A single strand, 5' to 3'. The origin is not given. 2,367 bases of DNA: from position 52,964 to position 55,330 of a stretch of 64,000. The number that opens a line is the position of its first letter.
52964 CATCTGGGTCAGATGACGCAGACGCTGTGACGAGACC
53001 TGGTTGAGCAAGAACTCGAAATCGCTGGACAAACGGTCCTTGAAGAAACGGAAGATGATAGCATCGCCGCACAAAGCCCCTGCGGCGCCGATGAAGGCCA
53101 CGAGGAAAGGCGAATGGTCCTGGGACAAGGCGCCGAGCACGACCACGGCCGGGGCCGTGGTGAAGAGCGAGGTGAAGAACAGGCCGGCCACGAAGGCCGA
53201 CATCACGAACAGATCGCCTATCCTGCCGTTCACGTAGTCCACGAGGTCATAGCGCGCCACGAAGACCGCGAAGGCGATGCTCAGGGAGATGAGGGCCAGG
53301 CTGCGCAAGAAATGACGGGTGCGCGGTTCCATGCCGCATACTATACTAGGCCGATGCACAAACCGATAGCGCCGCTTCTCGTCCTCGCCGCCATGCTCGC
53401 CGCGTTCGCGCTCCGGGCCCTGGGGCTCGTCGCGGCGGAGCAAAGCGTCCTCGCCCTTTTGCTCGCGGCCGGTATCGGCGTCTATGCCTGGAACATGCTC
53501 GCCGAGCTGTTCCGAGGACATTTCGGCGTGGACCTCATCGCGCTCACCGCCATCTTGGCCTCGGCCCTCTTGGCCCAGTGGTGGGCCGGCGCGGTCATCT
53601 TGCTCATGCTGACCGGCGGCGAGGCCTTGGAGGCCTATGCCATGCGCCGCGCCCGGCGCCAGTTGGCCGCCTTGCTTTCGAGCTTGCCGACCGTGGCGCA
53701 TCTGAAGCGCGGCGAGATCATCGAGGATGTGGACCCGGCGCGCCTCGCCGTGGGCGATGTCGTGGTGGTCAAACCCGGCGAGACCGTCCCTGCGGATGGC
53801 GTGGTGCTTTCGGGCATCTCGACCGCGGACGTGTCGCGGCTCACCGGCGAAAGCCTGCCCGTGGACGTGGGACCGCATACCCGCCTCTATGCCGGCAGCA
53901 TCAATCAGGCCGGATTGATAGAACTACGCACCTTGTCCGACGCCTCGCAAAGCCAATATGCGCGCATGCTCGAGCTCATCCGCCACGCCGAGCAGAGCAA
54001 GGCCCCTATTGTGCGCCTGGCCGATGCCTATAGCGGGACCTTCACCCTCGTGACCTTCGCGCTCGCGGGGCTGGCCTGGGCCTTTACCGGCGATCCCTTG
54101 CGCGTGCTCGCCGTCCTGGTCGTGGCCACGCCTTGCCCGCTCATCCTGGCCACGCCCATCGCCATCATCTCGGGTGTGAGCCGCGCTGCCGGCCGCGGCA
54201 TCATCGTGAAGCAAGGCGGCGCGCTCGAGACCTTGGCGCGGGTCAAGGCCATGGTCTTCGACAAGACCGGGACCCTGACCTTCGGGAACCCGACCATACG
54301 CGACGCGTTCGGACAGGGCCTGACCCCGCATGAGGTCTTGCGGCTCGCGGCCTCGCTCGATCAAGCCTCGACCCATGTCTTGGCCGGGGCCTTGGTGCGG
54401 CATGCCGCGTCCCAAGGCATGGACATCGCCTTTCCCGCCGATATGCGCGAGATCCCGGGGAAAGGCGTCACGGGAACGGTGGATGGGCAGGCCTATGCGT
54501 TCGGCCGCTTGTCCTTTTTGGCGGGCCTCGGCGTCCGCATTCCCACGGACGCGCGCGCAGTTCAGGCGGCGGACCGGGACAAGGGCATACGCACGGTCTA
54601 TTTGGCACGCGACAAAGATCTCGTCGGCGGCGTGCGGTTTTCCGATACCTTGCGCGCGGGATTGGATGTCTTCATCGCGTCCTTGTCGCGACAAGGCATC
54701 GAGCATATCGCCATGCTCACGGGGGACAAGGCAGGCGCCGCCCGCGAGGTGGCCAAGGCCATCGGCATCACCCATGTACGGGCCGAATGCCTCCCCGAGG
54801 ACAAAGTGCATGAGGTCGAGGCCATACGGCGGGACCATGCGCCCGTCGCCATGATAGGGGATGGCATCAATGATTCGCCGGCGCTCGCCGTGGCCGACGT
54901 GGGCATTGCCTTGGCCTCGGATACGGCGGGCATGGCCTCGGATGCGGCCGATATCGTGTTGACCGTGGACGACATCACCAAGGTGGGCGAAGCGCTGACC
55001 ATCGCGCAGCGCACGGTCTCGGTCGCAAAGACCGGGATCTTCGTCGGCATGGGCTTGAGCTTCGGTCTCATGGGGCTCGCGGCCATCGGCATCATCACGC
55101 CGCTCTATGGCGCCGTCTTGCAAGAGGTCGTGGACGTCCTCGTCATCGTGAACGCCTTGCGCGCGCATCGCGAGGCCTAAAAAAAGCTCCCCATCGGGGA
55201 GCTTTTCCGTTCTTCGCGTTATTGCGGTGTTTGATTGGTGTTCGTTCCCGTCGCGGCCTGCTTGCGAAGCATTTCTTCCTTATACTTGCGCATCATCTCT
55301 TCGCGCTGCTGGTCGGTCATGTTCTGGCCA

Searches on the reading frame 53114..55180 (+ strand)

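Call 56: search_protein_families(library=ncbifam, proteins=[window:53114-55180:+], max_evalue=0.00001)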
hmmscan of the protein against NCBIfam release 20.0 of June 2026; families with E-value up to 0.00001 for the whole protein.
window:53114-55180:+ (688 aa): 19 families
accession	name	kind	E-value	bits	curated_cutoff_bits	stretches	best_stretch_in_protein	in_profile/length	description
TIGR01525.1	ATPase-IB_hvy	subfamily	1.4e-151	506.1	346.25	1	139-683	1-559/560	heavy metal translocating P-type ATPase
TIGR01512.1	ATPase-IB2_Cd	subfamily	1.4e-138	462.7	313.5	2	139-438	1-290/494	cadmium family heavy metal-translocating P-type ATPase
TIGR01511.1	ATPase-IB1_Cu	subfamily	6.6e-100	335.5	397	1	154-683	41-540/542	copper-translocating P-type ATPase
NF008262.1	PRK11033.1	equivalog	3e-98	330.1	1005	1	82-686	120-729/731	zinc/cadmium/mercury/lead-transporting ATPase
NF033775.1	P_type_ZntA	exception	6.8e-90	302.4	1240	1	87-686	130-730/732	Zn(II)/Cd(II)/Pb(II) translocating P-type ATPase ZntA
NF007952.0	PRK10671.1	equivalog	1.2e-77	261.8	1316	1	157-674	291-813/838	copper-exporting P-type ATPase CopA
TIGR01494.1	ATPase_P-type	subfamily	2.8e-70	237.1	62.3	1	161-662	1-466/478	HAD-IC family P-type ATPase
TIGR01647.1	ATPase-IIIA_H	equivalog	3.4e-41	141.3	615.5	2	144-414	43-325/755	plasma-membrane proton-efflux P-type ATPase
TIGR01497.1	kdpB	equivalog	3.7e-39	134.4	527.9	1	173-633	84-565/675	potassium-transporting ATPase subunit KdpB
NF010609.0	PRK14010.1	equivalog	3.8e-39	134.4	1323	1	161-633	71-560/673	K(+)-transporting ATPase subunit B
TIGR01523.1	ATPase-IID_K-Na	equivalog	7.2e-30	103.3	645.05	2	555-633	671-749/997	potassium/sodium efflux P-type ATPase, fungal-type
TIGR01522.1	ATPase-IIA2_Ca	equivalog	3e-27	94.8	798.3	2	557-629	569-641/854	calcium-transporting P-type ATPase, PMR1-type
TIGR01517.1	ATPase-IIB_Ca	equivalog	4.2e-27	94.7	507.05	2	555-637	607-687/882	calcium-translocating P-type ATPase, PMCA-type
TIGR01657.1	P-ATPase-V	hypoth_equivalog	1.1e-24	86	618.25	2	156-250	193-288/1055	ATP13A2 family polyamine export P-type ATPase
TIGR01116.1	ATPase-IIA1_Ca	equivalog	5.1e-19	67.9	703.4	1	503-628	457-595/799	calcium-translocating P-type ATPase, SERCA-type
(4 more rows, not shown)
